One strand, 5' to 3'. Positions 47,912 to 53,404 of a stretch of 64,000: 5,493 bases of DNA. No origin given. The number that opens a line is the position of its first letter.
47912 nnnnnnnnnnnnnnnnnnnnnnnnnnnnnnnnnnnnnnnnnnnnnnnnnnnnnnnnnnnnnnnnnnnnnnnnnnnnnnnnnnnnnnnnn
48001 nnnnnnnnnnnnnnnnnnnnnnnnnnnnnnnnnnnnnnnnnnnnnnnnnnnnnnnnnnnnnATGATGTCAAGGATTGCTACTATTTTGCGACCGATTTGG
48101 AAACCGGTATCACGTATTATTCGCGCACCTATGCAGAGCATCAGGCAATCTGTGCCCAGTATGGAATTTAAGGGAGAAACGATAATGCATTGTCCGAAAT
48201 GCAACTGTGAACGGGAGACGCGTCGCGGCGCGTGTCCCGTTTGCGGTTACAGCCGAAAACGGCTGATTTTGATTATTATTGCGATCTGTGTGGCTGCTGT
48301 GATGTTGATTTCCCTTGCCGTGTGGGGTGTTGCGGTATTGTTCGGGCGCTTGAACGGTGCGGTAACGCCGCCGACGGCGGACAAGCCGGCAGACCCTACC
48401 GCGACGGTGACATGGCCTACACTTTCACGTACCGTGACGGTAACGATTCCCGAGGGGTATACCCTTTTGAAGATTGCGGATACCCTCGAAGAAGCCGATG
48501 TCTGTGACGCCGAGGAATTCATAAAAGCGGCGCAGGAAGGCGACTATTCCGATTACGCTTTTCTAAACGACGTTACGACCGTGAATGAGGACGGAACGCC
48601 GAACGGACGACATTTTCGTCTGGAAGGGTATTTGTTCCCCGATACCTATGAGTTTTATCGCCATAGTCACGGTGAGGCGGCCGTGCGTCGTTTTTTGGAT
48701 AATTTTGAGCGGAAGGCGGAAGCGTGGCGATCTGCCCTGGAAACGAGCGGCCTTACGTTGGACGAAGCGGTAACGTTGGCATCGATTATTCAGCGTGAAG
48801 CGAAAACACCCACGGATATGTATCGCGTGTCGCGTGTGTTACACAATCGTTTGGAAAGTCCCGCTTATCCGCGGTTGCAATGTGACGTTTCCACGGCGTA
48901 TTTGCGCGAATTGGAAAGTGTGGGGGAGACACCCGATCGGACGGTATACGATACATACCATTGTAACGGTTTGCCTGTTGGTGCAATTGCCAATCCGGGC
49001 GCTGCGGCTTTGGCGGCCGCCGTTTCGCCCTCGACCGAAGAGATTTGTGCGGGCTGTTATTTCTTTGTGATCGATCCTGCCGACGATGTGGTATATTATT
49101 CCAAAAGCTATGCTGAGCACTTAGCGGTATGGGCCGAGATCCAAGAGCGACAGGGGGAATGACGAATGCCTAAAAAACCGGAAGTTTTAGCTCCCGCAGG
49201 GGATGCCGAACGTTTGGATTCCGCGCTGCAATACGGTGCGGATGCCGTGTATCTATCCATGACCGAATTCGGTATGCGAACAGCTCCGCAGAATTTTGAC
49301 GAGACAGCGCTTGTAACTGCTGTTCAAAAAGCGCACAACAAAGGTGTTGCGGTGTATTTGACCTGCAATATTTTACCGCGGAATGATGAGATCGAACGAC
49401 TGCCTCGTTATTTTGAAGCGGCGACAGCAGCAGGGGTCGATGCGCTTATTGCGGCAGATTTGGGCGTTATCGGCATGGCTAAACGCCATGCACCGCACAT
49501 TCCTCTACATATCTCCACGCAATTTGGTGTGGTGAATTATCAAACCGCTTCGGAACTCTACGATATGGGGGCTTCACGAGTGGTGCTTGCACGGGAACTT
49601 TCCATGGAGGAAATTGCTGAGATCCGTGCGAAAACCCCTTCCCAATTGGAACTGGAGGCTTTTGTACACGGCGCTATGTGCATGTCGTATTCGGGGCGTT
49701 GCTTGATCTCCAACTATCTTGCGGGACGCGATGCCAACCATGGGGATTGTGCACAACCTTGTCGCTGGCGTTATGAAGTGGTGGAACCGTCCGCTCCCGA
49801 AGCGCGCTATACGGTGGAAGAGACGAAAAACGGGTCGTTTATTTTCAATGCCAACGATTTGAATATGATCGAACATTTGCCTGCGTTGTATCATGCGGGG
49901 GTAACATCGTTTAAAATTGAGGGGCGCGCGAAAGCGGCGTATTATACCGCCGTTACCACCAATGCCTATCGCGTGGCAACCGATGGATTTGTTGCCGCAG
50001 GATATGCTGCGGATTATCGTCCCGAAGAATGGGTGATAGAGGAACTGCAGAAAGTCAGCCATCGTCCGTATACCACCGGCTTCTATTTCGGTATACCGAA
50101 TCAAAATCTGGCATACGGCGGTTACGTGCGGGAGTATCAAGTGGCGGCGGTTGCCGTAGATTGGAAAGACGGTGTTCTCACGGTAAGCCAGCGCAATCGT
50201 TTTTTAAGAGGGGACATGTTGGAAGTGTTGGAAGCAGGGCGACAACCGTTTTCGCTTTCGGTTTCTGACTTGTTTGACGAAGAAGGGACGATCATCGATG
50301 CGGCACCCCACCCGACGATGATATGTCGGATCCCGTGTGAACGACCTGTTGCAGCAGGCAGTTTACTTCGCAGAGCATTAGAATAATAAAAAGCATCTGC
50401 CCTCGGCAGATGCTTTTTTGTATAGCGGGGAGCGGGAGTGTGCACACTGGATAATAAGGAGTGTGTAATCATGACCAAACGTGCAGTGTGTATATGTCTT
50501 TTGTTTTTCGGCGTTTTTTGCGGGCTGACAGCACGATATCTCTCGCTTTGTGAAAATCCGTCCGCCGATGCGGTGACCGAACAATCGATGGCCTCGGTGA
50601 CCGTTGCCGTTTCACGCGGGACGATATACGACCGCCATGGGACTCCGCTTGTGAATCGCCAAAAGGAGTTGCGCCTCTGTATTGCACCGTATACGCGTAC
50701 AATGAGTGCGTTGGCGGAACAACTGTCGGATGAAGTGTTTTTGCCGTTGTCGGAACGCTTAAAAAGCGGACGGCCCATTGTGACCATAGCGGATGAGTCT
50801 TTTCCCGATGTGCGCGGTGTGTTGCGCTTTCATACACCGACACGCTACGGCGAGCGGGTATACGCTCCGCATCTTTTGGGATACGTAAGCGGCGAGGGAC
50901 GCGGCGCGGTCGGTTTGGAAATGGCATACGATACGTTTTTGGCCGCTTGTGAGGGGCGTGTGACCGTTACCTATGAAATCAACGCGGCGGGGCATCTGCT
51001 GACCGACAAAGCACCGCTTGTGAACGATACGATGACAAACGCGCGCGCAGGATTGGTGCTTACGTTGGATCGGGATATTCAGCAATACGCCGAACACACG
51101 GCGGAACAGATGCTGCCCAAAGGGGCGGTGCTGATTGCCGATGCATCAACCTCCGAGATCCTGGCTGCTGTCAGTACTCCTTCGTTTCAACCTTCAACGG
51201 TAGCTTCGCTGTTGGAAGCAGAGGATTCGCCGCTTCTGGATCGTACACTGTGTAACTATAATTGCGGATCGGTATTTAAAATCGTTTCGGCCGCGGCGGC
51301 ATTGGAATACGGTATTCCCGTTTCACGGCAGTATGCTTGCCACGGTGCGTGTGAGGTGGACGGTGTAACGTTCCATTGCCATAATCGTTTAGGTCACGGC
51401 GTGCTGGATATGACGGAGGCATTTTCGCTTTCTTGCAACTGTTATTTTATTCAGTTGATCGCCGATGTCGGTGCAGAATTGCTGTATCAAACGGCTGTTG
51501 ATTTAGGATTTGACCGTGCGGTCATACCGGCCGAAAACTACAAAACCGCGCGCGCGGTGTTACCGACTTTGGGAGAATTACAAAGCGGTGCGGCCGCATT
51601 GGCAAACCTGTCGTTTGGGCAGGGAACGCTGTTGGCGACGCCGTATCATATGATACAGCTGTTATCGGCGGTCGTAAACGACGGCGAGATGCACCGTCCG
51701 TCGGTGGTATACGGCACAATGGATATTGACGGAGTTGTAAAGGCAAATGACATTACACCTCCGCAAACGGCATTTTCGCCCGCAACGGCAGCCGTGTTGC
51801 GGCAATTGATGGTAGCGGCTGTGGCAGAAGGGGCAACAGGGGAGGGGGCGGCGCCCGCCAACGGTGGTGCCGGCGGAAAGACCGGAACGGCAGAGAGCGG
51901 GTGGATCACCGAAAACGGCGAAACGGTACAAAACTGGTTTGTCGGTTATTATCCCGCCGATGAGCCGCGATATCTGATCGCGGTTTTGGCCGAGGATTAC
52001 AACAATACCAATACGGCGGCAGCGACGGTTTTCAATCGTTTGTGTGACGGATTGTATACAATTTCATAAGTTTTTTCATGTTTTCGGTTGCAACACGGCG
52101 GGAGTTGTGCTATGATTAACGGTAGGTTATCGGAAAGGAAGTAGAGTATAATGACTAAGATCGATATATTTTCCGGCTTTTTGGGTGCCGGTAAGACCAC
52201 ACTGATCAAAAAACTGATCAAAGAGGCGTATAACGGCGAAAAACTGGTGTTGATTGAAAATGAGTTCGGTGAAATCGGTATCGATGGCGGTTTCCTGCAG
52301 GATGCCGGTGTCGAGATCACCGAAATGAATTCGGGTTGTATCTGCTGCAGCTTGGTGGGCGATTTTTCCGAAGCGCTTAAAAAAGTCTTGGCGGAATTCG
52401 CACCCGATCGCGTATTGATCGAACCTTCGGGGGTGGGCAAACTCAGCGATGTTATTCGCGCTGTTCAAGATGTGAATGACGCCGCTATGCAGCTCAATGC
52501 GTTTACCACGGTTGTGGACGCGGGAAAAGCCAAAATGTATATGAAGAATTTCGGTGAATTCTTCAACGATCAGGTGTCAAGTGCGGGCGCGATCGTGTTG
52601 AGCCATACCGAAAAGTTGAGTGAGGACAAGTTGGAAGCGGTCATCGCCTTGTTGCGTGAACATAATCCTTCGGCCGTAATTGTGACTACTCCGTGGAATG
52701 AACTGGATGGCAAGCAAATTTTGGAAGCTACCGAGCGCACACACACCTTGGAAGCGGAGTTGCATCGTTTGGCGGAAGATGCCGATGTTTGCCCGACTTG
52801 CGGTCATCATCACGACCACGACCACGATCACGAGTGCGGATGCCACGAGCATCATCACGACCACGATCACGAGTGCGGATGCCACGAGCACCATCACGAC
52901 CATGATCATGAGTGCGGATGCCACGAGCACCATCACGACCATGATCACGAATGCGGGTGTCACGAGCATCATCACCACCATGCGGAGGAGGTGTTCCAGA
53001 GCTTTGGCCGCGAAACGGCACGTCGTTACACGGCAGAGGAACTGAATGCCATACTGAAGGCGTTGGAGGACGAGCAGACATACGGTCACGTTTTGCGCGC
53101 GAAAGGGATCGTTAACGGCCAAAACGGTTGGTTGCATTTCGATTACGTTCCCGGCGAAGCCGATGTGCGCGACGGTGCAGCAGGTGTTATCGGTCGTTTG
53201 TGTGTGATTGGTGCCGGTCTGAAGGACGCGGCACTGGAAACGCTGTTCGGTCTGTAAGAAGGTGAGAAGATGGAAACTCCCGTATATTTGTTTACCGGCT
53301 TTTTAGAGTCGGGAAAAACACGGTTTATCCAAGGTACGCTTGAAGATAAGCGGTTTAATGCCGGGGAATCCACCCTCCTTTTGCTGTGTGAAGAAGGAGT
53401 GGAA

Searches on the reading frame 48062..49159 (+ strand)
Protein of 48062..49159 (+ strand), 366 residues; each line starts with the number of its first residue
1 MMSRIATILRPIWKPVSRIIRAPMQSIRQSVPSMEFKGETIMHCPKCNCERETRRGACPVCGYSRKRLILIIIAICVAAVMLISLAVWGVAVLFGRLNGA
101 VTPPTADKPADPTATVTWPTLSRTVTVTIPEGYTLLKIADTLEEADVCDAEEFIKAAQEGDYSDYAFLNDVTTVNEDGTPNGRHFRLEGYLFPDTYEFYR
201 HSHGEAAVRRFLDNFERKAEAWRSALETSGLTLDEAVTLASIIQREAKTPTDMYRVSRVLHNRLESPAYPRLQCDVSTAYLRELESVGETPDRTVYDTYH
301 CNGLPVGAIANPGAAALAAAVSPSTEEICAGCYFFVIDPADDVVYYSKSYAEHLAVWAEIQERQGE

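Call 84: search_protein_families(library=pfam, proteins=[window:48062-49159:+], max_evalue=0.00001)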
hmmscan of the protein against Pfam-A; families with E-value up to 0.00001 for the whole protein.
window:48062-49159:+ (366 aa): 1 family
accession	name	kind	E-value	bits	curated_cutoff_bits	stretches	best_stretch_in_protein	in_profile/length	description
PF02618.21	YceG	-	9.4e-51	173.3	32.4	1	124-355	68-271/275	YceG-like family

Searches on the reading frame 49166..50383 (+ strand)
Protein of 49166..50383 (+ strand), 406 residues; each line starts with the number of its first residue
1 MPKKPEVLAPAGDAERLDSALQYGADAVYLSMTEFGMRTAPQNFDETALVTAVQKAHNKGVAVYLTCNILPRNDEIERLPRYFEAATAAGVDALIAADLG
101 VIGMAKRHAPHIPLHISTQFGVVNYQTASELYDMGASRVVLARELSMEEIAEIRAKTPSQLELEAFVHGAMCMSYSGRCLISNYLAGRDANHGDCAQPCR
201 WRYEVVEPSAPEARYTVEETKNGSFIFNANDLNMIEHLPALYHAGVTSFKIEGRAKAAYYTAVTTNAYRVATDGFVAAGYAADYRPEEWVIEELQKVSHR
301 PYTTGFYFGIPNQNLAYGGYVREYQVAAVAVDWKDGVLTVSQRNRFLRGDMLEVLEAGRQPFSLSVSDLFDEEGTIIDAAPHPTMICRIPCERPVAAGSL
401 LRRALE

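Call 84: search_protein_families(library=pfam, proteins=[window:49166-50383:+], max_evalue=0.00001)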
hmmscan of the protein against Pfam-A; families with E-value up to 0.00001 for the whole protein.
window:49166-50383:+ (406 aa): 2 families
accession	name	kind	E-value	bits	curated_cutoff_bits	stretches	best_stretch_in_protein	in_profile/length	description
PF01136.24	Peptidase_U32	-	9.4e-90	300.4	22.4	1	76-312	1-232/233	Peptidase family U32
PF16325.11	Peptidase_U32_C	-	1.5e-22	80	28.2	1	322-402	1-83/83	Peptidase family U32 C-terminal domain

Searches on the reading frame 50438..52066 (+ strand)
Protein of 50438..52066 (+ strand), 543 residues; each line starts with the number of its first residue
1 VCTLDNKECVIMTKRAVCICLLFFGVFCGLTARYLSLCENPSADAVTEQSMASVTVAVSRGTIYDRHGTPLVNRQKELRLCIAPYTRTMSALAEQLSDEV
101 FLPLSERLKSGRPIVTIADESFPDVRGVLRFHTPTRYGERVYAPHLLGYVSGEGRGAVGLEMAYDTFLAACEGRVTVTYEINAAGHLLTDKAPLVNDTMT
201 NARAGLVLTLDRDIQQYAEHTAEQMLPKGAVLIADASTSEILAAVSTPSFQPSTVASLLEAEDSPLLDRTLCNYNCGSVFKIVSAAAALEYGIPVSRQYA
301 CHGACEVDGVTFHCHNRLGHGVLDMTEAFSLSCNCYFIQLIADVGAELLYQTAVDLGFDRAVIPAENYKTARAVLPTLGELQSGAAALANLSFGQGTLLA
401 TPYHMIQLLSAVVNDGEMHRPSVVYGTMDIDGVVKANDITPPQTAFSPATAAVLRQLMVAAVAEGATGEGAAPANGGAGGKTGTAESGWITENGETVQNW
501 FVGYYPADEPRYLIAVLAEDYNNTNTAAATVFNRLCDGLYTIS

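Call 84: search_protein_families(library=pfam, proteins=[window:50438-52066:+], max_evalue=0.00001)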
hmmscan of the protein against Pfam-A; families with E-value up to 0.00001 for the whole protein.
window:50438-52066:+ (543 aa): 1 family
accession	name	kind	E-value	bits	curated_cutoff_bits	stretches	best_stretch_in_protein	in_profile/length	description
PF00905.27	Transpeptidase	-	5.9e-46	157.5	22.1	1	229-535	1-297/299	Penicillin binding protein transpeptidase domain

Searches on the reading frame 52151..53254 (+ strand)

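Call 84: search_protein_families(library=pfam, proteins=[window:52151-53254:+], max_evalue=0.00001)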
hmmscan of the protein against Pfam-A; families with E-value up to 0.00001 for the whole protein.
window:52151-53254:+ (368 aa): 2 families
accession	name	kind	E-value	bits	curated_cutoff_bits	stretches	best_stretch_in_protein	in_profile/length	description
PF02492.25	cobW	-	1e-37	129.9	20.7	1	6-178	4-179/180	CobW/HypB/UreG, nucleotide-binding domain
PF07683.19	CobW_C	-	2.1e-06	28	22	1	283-366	2-90/94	Cobalamin synthesis protein cobW C-terminal domain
